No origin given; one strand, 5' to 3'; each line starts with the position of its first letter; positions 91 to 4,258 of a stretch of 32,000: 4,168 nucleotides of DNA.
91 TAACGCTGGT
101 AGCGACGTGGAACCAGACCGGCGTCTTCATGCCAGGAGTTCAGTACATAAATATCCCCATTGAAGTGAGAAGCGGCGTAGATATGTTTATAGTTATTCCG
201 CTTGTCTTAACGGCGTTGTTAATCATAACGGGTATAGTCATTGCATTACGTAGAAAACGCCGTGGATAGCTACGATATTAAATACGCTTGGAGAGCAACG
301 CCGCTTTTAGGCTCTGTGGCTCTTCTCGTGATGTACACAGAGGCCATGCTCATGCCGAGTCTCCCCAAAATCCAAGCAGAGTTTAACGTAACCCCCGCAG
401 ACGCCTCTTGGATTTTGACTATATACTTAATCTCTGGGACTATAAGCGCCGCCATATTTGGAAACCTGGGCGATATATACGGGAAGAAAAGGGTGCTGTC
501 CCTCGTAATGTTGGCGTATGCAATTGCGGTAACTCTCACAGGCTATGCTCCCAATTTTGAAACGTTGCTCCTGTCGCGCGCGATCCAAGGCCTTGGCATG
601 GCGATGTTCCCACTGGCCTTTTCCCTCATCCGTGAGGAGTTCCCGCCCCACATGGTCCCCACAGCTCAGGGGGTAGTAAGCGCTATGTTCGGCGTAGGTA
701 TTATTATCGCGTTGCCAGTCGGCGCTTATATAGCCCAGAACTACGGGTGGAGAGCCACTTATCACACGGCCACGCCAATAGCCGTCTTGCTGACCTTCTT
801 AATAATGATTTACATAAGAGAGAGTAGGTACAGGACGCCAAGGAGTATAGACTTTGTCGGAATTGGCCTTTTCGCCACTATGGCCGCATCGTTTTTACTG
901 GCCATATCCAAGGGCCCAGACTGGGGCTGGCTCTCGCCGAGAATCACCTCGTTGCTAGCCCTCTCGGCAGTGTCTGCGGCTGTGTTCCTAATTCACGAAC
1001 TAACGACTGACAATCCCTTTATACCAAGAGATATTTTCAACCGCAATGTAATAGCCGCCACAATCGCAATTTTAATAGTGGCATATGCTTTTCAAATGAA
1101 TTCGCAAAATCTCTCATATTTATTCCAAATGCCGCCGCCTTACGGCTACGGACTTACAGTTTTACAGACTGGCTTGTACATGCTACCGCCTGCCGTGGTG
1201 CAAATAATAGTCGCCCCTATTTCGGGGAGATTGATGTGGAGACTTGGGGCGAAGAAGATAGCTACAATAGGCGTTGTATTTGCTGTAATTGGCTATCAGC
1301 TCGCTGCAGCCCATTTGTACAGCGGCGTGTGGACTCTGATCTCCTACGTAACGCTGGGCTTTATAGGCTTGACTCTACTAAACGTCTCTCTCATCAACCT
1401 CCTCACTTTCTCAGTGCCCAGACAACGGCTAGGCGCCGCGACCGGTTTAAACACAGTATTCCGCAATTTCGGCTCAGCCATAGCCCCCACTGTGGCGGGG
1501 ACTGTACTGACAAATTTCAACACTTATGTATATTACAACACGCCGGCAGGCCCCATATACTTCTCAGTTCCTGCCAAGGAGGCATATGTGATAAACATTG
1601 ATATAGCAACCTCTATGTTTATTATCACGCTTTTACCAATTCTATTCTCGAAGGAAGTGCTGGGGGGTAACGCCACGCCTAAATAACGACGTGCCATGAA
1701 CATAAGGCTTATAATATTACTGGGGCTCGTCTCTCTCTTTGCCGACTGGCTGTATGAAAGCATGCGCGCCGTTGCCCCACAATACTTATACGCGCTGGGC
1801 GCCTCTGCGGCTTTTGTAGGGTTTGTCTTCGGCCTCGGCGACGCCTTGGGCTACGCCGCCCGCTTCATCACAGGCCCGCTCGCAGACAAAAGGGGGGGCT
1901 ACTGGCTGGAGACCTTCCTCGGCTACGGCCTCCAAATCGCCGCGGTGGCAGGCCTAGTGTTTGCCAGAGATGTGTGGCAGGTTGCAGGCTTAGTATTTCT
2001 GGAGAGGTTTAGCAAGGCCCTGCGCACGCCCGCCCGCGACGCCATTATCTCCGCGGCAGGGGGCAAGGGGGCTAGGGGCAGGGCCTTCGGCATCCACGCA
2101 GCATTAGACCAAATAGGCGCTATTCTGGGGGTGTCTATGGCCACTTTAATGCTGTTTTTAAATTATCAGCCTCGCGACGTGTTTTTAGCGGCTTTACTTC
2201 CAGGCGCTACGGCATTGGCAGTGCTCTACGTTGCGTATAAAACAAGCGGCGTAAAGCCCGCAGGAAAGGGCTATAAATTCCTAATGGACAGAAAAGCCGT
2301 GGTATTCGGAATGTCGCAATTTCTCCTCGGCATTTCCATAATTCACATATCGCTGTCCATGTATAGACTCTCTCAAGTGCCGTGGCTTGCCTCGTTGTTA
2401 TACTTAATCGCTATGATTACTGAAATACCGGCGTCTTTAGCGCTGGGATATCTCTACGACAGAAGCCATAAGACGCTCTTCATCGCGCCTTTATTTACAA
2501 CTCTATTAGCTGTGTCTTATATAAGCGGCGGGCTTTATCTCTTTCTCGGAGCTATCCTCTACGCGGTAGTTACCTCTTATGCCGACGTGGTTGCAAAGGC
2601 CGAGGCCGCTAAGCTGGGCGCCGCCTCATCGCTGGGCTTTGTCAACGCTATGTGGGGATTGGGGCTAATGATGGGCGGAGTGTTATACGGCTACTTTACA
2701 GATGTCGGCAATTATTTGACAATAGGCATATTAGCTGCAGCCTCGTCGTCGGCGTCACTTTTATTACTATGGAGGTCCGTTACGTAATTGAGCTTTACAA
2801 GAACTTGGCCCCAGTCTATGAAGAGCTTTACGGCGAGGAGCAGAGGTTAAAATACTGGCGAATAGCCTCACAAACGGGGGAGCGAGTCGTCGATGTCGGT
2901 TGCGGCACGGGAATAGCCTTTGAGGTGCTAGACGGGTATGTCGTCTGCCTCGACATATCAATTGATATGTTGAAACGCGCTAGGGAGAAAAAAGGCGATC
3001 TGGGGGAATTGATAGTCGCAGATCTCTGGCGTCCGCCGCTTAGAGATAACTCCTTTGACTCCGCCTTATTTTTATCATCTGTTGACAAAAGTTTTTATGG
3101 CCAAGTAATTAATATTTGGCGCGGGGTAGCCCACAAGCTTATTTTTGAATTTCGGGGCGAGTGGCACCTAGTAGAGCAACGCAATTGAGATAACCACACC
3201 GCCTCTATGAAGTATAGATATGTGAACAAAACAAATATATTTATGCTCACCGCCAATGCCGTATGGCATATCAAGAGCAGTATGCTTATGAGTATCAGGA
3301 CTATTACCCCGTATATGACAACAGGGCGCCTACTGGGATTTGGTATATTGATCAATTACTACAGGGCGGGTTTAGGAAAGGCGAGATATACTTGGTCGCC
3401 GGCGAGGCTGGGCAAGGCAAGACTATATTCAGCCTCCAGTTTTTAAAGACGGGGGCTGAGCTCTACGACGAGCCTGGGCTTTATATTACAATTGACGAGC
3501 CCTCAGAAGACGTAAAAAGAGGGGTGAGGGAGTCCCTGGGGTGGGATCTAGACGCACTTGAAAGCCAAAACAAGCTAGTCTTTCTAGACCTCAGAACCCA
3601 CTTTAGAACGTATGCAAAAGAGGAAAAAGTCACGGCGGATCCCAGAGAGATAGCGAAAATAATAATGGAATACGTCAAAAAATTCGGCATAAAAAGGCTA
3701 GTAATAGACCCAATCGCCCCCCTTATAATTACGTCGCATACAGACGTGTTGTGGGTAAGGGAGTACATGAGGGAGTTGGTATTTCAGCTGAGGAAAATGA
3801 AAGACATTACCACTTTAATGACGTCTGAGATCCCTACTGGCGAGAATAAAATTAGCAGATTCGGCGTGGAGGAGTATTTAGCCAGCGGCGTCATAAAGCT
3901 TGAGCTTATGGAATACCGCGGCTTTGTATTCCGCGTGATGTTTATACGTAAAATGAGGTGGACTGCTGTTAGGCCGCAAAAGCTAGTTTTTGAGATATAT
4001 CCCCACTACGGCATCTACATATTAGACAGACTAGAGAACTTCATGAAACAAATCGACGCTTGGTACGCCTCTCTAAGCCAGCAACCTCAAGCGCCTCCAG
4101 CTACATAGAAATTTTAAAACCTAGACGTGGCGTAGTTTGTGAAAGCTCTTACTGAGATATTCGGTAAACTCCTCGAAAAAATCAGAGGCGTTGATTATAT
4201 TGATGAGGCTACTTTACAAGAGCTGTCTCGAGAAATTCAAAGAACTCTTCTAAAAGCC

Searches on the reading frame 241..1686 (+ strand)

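Call 110: search_protein_families(library=pfam, max_evalue=0.0001, proteins=[window:241-1686:+])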
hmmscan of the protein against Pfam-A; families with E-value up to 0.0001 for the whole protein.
window:241-1686:+ (481 aa): 2 families
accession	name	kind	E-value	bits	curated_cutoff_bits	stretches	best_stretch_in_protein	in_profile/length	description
PF07690.21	MFS_1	-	1.6e-53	182.3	33.4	1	25-416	3-347/347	Major Facilitator Superfamily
PF00083.30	Sugar_tr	-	3.3e-13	49.8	22.3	1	53-197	46-197/452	Sugar (and other) transporter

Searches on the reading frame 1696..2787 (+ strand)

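Call 110: search_protein_families(library=pfam, max_evalue=0.0001, proteins=[window:1696-2787:+])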
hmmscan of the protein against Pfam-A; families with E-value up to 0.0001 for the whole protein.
window:1696-2787:+ (363 aa): 1 family
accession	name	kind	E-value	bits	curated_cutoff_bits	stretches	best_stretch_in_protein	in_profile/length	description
PF07690.21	MFS_1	-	2.2e-13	50.3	33.4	1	12-292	4-312/347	Major Facilitator Superfamily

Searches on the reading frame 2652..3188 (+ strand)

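Call 110: search_protein_families(library=pfam, max_evalue=0.0001, proteins=[window:2652-3188:+])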
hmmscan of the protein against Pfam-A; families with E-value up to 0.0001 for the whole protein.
window:2652-3188:+ (178 aa): 4 families
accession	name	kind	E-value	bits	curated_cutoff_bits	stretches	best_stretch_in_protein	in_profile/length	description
PF08241.18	Methyltransf_11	-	3.5e-11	44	21.2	1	80-141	1-67/95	Methyltransferase domain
PF13649.12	Methyltransf_25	-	5.9e-09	36.9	27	1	79-140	1-70/97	Methyltransferase domain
PF13847.12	Methyltransf_31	-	3.5e-05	24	27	1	75-137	3-77/145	Methyltransferase domain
PF08242.18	Methyltransf_12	-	6.1e-05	24.1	30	0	80-139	1-70/98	Methyltransferase domain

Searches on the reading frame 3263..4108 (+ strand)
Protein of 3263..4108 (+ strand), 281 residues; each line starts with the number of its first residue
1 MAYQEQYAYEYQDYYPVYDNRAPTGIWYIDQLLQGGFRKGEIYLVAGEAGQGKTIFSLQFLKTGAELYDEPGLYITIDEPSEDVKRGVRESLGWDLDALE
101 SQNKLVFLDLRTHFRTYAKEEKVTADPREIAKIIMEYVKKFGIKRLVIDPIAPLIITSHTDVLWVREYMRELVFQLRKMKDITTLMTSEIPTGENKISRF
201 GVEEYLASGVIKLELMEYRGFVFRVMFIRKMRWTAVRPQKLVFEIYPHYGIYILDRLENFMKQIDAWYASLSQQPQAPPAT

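Call 110: search_protein_families(library=pfam, max_evalue=0.0001, proteins=[window:3263-4108:+])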
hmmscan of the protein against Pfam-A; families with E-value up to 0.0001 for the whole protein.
window:3263-4108:+ (281 aa): 2 families
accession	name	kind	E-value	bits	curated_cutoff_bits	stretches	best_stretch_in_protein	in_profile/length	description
PF06745.19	ATPase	-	1.6e-74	250.6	26.6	1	23-256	2-229/231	KaiC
PF13481.12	AAA_25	-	1.7e-05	25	27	1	27-157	20-158/195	AAA domain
